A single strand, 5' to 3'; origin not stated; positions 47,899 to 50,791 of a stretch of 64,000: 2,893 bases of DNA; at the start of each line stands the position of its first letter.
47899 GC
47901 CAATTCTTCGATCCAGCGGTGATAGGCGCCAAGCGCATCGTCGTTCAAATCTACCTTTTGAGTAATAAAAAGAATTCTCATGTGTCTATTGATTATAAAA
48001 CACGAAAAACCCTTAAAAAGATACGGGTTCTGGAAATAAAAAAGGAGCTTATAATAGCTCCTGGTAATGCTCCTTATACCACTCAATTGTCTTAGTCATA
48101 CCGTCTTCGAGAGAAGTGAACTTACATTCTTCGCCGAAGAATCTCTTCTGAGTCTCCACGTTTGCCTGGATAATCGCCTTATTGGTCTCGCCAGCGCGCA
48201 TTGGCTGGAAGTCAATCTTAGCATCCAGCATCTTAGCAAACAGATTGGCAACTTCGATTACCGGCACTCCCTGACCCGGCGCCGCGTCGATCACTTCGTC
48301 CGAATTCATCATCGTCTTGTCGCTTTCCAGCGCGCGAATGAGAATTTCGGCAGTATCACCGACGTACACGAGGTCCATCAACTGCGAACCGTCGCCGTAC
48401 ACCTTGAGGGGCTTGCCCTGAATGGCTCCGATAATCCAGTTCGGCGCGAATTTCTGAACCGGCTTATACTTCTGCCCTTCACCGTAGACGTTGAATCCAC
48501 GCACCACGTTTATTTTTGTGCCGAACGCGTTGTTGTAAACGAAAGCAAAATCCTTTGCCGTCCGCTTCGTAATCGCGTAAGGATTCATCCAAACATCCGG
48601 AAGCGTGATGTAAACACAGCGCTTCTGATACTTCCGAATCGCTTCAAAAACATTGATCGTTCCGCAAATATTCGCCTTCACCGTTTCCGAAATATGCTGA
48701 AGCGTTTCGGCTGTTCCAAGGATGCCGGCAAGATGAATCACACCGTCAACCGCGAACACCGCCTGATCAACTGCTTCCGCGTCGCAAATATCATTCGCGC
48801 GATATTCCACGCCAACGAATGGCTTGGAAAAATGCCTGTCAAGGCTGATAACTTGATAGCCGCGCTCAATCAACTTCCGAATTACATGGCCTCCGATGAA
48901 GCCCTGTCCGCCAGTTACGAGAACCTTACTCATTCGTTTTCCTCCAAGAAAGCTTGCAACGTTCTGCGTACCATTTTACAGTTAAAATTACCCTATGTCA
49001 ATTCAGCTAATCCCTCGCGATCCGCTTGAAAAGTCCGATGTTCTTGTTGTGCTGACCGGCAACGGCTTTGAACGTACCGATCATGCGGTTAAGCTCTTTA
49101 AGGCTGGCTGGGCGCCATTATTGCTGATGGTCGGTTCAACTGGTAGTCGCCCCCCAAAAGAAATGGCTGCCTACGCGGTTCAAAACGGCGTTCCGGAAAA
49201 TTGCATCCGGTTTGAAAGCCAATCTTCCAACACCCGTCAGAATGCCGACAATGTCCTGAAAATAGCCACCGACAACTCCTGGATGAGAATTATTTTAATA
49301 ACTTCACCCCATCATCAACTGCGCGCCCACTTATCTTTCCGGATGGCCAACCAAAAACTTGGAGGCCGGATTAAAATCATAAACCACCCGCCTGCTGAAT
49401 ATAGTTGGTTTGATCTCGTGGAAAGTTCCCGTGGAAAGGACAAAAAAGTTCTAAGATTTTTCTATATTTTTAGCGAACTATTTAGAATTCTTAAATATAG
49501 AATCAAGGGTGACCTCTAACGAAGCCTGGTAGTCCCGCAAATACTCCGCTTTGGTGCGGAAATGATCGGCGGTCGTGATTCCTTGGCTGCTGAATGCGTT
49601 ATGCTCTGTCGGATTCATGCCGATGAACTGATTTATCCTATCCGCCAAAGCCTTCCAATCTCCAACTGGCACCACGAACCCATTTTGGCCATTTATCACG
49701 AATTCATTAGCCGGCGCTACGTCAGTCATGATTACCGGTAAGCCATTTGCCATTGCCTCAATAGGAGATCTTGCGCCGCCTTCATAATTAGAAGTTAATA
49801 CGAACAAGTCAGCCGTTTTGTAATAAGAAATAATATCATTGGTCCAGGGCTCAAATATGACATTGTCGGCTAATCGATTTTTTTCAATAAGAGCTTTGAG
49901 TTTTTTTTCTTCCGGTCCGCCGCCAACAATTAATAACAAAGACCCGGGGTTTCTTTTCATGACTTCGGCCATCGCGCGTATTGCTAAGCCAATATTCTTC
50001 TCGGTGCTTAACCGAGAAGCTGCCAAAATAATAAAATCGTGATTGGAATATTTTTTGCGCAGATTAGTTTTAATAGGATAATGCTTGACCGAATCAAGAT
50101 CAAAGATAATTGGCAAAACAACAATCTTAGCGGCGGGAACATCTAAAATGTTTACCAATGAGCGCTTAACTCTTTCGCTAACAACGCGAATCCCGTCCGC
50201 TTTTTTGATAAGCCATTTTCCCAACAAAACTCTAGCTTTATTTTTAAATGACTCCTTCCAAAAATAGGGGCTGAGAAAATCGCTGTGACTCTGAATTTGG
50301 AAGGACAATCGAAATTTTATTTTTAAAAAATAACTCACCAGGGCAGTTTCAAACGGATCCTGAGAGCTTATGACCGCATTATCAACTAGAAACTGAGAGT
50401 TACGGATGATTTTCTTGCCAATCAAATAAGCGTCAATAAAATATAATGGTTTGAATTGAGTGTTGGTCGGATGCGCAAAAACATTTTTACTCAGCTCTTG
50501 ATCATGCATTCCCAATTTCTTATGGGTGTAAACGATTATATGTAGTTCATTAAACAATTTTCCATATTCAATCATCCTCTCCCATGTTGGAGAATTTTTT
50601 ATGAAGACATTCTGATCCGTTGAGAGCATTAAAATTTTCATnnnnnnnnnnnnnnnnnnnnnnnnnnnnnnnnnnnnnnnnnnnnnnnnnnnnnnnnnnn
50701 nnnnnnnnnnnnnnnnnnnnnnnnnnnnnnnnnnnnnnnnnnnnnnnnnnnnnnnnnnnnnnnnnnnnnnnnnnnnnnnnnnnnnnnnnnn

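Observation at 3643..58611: About 55-kb composite glycan-biosynthesis island with three nucleotide-sugar routes, more than nine methyltransferases and four GT-C-type transferases, next to a giant Thr/Ser-rich PG-binding surface protein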

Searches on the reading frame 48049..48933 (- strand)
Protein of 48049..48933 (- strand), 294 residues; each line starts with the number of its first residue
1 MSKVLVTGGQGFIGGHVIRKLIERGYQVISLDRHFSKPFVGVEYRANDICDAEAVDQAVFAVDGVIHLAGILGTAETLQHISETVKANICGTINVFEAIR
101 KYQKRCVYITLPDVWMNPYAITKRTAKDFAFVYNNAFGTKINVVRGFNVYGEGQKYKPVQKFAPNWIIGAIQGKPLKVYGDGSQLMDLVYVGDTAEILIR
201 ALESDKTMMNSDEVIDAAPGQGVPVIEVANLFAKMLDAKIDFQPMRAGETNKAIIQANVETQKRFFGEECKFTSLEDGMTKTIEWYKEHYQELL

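Call 9: search_protein_families(library=pfam, proteins=[window:48049-48933:-], max_evalue=0.001)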
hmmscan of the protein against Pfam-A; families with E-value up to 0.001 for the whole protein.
window:48049-48933:- (294 aa): 10 families
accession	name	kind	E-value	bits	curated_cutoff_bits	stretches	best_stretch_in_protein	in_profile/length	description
PF01370.27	Epimerase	-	4.6e-40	138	20.9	1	4-206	1-229/240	NAD dependent epimerase/dehydratase family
PF16363.11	GDP_Man_Dehyd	-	1.4e-26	94.2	27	2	5-104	1-118/332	GDP-mannose 4,6 dehydratase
PF01073.25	3Beta_HSD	-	3.9e-17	62.6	22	1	5-103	1-107/280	3-beta hydroxysteroid dehydrogenase/isomerase family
PF05368.20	NmrA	-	5.5e-07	29.9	27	1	2-89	3-74/298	NmrA-like family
PF04321.23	RmlD_sub_bind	-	1.5e-06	28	27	1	3-109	2-99/287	RmlD substrate binding domain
PF02719.21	Polysacc_synt_2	-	2.8e-06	27.2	20.2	1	4-151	1-173/293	Polysaccharide biosynthesis protein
PF13460.12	NAD_binding_10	-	7.4e-06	26.4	27.2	1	8-110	1-97/184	NAD(P)H-binding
PF07993.18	NAD_binding_4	-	1.4e-05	24.9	20.1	0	6-27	1-22/258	Male sterility protein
PF08659.16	KR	-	0.00038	20.9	22.6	0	4-100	3-124/180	KR domain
PF00106.31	adh_short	-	0.00047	20.1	26.6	0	4-101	3-121/195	short chain dehydrogenase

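Call 99: search_protein_families(library=ncbifam, proteins=[window:48049-48933:-], max_evalue=1e-20)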
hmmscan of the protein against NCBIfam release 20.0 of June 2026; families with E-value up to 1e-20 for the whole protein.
window:48049-48933:- (294 aa): 4 families
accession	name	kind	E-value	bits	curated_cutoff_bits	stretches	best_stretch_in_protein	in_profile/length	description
TIGR01181.1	dTDP_gluc_dehyt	equivalog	4.6e-30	104.8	365.1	0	117-290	149-315/321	dTDP-glucose 4,6-dehydratase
TIGR04180.1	EDH_00030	hypoth_equivalog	8.7e-28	97.2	475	0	117-243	143-263/297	NAD-dependent 4,6-dehydratase LegB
TIGR01179.1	galE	equivalog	6.1e-23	81.2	262.3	0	3-104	1-113/332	UDP-glucose 4-epimerase GalE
NF042422.1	oxyalk_red_OleD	equivalog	5.4e-21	75.3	580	0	3-114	2-113/329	2-alkyl-3-oxoalkanoate reductase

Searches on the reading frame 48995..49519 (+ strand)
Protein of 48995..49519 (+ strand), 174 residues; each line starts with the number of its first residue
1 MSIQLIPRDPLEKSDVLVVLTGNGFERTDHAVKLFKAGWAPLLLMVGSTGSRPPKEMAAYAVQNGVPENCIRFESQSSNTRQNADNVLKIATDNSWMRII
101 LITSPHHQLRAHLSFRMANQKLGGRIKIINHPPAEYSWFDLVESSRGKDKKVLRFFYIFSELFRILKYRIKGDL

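Call 9: search_protein_families(library=pfam, proteins=[window:48995-49519:+], max_evalue=0.001)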
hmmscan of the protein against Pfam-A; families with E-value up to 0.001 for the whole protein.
window:48995-49519:+ (174 aa): 1 family
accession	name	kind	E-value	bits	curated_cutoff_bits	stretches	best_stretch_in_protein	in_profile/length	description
PF02698.23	DUF218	-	1.3e-20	74.1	27.6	1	15-128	1-105/133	DUF218 domain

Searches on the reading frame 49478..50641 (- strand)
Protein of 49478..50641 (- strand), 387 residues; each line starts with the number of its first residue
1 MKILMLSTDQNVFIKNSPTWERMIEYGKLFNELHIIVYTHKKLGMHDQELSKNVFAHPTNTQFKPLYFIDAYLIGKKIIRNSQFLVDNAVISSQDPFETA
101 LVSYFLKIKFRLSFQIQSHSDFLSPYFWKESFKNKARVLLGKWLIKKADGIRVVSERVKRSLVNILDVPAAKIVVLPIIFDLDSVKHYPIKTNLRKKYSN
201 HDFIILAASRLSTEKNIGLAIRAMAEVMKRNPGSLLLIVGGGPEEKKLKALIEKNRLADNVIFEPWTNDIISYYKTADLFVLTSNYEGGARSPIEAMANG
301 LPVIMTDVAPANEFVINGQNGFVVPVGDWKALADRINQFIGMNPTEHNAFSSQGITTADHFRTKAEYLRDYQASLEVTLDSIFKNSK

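Call 9: search_protein_families(library=pfam, proteins=[window:49478-50641:-], max_evalue=0.001)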
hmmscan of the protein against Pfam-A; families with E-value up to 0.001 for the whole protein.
window:49478-50641:- (387 aa): 5 families
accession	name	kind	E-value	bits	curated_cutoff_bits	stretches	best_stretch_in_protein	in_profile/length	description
PF00534.26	Glycos_transf_1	-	7e-41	140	26.4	1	200-347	13-163/172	Glycosyl transferases group 1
PF13692.12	Glyco_trans_1_4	-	5.2e-32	111.5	27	1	204-339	3-139/142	Glycosyl transferases group 1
PF20706.3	GT4-conflict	-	2.2e-08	34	26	1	144-307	143-312/385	Family 4 Glycosyltransferase in conflict systems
PF13439.12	Glyco_transf_4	-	7.7e-06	26.5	28.5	1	60-183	49-169/170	Glycosyltransferase Family 4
PF13579.12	Glyco_trans_4_4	-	3.3e-05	24.7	29.7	1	90-177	74-156/158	Glycosyl transferase 4-like domain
